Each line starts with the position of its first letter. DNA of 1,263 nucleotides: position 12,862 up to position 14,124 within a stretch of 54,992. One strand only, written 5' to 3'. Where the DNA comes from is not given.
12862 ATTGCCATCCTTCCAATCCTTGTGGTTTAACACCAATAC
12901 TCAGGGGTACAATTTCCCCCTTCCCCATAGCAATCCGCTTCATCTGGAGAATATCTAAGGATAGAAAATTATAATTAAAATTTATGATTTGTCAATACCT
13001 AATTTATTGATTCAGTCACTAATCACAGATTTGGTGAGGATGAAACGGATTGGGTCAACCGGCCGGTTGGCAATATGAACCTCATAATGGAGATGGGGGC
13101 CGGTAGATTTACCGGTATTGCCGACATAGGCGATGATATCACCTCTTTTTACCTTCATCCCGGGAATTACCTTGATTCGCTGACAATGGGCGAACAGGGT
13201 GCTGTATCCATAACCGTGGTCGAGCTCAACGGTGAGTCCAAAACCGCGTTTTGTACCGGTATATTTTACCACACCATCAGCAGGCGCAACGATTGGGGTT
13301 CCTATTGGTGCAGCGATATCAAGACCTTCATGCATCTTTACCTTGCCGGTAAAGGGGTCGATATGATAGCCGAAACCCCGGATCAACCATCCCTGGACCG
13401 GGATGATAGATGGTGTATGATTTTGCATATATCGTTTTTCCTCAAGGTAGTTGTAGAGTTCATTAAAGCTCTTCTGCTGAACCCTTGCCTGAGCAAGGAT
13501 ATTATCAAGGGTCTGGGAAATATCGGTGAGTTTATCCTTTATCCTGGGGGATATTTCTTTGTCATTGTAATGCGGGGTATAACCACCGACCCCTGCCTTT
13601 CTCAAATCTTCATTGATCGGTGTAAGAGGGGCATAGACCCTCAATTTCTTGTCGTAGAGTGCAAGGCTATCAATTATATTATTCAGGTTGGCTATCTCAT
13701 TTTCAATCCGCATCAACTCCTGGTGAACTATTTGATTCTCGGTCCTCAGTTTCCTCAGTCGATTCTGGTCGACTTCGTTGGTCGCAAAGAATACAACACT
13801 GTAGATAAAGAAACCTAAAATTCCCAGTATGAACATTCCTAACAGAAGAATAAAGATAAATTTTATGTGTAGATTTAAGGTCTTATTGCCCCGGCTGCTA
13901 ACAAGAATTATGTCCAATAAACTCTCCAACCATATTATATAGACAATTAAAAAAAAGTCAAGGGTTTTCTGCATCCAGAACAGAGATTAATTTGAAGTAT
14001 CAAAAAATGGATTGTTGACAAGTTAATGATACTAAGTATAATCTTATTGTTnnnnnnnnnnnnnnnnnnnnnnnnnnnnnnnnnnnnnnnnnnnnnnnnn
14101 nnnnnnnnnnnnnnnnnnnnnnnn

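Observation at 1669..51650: Operon-leading genes are wired for leaderless or near-leaderless mRNAs from near-consensus sigma70 promoters with a fixed 16-nt spacer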

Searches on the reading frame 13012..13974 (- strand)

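Call 7: search_protein_families(library=pfam, proteins=[window:13012-13974:-])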
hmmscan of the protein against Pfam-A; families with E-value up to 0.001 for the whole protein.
window:13012-13974:- (320 aa): 1 family
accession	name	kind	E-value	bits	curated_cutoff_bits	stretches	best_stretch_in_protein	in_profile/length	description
PF01551.29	Peptidase_M23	-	2.1e-34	118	28.7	1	213-308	1-96/96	Peptidase family M23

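Call 30: search_protein_families(library=ncbifam, proteins=[window:13012-13974:-], max_evalue=0.01)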
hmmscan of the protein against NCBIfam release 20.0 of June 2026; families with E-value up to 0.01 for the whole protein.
window:13012-13974:- (320 aa): 15 families
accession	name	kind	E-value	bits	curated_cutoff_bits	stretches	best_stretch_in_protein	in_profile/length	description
NF008652.0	PRK11649.1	equivalog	1.4e-30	106.3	341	1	204-313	302-411/439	murein DD-endopeptidase MepM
NF052530.1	Heli_ShapePgp3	exception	4.8e-27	94.7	300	1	162-312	116-264/270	peptidoglycan metallopeptidase Pgp3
NF053825.1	PdgNdpepShyA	equivalog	2.1e-25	89.3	700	1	206-310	287-391/425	peptidoglycan DD-endopeptidase ShyA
NF053824.1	PdgNdpepShyC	equivalog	2.7e-23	82.6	700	1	206-300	287-381/429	peptidoglycan DD-endopeptidase ShyC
NF052336.1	PdgHdaseHSB100310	equivalog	1.2e-20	74.1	500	1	207-301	49-143/316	peptidoglycan hydrolase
NF041208.1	celldiv_DipM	equivalog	1.2e-17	64.3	740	1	192-312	301-417/419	cell division endopeptidase DipM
NF050804.1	CellDivDipMCaul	equivalog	2.8e-17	62.8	900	1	192-307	510-621/634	cell division endopeptidase DipM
NF040883.1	amid_act_ActS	equivalog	7.2e-16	58.2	375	1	193-313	114-234/242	amidase activator ActS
NF052529.1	PG_M23_Pgp6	exception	5.6e-15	54.9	600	1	214-308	334-428/452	peptidoglycan metallopeptidase Pgp6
NF008123.1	PRK10871.1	equivalog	3.3e-14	53.1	311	1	189-312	239-362/365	murein hydrolase activator NlpD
NF008644.1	PRK11637.1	equivalog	8.5e-14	51.3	270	1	189-310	264-381/385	murein hydrolase activator EnvC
NF053738.1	S2SprSpoIIQBc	equivalog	1.2e-09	38.1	250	1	213-312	120-223/232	stage II sporulation protein SpoIIQ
NF004799.0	PRK06148.1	subfamily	2.4e-06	25.8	1128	1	213-302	439-540/1015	hypothetical protein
NF047755.1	LIC_10271_M23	exception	0.0032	17.3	180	1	232-284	134-186/207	LIC_10271 family cell wall hydrolase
NF045981.1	MSC0775_fam_LP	subfamily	0.0069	14.8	250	0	198-235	460-495/740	MSC_0775 family lipoprotein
